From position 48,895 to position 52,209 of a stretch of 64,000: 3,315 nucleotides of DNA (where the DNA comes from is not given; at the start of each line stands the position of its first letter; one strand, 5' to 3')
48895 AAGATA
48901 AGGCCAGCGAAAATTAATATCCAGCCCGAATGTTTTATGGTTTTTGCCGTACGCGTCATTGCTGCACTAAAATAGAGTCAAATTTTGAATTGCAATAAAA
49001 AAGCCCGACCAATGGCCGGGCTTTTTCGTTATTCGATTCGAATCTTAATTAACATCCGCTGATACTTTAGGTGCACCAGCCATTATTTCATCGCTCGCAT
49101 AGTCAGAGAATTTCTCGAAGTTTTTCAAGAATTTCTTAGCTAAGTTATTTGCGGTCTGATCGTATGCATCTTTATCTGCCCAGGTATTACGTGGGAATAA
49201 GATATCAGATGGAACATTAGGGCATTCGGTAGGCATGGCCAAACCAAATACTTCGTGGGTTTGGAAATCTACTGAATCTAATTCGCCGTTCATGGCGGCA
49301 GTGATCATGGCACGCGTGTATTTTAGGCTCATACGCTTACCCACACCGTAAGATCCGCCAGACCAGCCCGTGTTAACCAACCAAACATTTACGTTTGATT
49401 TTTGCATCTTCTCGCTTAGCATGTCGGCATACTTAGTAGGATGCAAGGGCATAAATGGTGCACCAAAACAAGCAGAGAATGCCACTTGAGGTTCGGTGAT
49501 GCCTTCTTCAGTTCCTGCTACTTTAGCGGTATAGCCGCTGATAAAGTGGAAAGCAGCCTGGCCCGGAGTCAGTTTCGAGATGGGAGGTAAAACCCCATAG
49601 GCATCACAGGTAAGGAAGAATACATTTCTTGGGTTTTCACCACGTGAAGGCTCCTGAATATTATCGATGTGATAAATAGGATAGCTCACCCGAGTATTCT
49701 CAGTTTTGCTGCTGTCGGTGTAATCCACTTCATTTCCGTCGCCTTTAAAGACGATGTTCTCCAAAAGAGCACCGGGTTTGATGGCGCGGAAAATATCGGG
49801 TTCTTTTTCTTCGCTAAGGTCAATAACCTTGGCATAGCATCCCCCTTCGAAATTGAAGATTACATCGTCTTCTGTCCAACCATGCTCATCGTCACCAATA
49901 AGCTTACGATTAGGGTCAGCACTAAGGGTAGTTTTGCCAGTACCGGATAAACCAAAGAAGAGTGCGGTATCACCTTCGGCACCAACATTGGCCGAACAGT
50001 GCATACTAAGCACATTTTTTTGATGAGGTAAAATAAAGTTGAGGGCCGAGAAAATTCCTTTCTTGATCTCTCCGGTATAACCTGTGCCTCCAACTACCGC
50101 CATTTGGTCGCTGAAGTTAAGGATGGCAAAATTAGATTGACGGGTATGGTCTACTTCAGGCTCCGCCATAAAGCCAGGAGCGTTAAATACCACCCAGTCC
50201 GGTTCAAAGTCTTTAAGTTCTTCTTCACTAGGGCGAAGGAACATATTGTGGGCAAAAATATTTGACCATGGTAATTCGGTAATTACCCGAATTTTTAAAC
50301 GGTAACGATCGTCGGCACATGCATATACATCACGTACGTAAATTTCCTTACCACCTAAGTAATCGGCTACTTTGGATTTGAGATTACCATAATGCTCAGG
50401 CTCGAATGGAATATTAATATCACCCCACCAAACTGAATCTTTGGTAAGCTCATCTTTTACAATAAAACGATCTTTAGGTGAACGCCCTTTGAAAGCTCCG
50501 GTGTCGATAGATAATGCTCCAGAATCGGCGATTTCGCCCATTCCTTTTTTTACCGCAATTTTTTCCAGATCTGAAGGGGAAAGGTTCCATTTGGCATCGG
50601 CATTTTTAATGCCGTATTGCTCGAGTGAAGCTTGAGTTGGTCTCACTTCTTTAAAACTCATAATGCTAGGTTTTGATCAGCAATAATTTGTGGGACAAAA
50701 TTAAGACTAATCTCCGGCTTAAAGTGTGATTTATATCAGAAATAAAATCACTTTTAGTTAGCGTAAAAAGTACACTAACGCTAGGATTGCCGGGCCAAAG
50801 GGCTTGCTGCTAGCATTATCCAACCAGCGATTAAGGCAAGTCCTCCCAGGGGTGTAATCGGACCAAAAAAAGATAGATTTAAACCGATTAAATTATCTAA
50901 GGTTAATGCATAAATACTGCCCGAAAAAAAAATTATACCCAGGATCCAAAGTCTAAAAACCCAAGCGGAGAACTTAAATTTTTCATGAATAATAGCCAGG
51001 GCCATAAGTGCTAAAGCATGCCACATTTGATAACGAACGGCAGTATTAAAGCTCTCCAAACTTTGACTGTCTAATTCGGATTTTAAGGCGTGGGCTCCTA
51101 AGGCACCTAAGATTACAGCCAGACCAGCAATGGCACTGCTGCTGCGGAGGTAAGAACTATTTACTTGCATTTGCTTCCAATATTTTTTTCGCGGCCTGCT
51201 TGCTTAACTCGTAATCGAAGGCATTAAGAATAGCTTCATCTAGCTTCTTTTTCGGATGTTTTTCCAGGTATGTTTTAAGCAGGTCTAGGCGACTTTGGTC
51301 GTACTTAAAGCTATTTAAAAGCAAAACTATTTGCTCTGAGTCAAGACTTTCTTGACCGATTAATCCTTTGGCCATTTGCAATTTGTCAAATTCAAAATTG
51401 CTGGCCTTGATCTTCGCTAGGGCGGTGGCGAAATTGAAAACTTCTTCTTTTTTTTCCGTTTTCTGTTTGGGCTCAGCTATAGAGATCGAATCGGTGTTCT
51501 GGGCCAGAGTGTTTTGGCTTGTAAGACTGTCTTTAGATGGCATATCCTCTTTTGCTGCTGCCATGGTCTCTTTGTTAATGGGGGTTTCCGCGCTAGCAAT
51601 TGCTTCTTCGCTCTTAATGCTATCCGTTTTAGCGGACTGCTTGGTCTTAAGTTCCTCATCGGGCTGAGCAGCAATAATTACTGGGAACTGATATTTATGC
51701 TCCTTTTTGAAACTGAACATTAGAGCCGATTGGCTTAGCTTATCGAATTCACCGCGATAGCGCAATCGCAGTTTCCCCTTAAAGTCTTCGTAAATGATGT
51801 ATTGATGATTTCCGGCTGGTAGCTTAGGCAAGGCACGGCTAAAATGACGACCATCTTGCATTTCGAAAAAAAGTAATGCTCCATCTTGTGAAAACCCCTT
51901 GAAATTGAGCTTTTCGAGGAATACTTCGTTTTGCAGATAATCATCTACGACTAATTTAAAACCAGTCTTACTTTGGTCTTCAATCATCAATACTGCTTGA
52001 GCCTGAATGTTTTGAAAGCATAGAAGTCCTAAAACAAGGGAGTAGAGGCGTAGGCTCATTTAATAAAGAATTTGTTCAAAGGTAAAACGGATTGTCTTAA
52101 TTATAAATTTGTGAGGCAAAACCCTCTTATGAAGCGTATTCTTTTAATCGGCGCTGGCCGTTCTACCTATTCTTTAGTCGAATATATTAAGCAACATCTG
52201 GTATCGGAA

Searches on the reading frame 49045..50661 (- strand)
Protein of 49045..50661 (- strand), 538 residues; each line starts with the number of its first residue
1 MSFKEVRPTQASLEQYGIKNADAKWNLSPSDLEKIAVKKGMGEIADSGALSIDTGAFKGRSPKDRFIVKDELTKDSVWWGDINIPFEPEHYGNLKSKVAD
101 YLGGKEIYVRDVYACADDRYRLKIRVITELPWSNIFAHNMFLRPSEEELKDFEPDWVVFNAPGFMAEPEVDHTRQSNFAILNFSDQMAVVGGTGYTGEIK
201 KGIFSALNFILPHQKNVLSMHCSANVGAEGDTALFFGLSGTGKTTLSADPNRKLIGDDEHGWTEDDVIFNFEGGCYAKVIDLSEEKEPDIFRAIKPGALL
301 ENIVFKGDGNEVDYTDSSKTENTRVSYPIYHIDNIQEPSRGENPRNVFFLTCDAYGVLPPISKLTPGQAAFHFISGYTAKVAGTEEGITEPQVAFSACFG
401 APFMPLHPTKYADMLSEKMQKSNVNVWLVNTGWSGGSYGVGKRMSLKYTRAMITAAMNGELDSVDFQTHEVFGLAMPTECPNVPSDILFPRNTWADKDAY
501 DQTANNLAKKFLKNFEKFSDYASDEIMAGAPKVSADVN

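Call 40: search_protein_families(library=pfam, proteins=[window:49045-50661:-])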
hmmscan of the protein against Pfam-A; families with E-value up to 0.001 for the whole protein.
window:49045-50661:- (538 aa): 1 family
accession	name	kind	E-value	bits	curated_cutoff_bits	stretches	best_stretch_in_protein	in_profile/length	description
PF01293.25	PEPCK_ATP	-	1.8e-221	736.3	26.5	1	23-485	3-464/465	Phosphoenolpyruvate carboxykinase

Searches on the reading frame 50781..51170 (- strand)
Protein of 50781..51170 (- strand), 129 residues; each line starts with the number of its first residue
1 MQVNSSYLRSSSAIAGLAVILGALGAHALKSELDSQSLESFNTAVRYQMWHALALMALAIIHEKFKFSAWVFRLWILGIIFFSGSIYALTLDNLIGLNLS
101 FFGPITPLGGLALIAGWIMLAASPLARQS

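Call 40: search_protein_families(library=pfam, proteins=[window:50781-51170:-])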
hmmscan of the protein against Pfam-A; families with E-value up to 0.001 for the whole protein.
window:50781-51170:- (129 aa): 1 family
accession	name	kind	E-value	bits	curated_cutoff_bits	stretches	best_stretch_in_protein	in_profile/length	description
PF04241.20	DUF423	-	5.4e-28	97.5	25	1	21-110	1-86/86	Protein of unknown function (DUF423)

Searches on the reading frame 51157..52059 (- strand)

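Call 40: search_protein_families(library=pfam, proteins=[window:51157-52059:-])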
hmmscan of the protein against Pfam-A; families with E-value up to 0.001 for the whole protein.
window:51157-52059:- (300 aa): 1 family
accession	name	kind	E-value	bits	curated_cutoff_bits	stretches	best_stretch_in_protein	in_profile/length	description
PF14771.11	DUF4476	-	4.7e-08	33.6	22.5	1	209-294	6-91/91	Domain of unknown function (DUF4476)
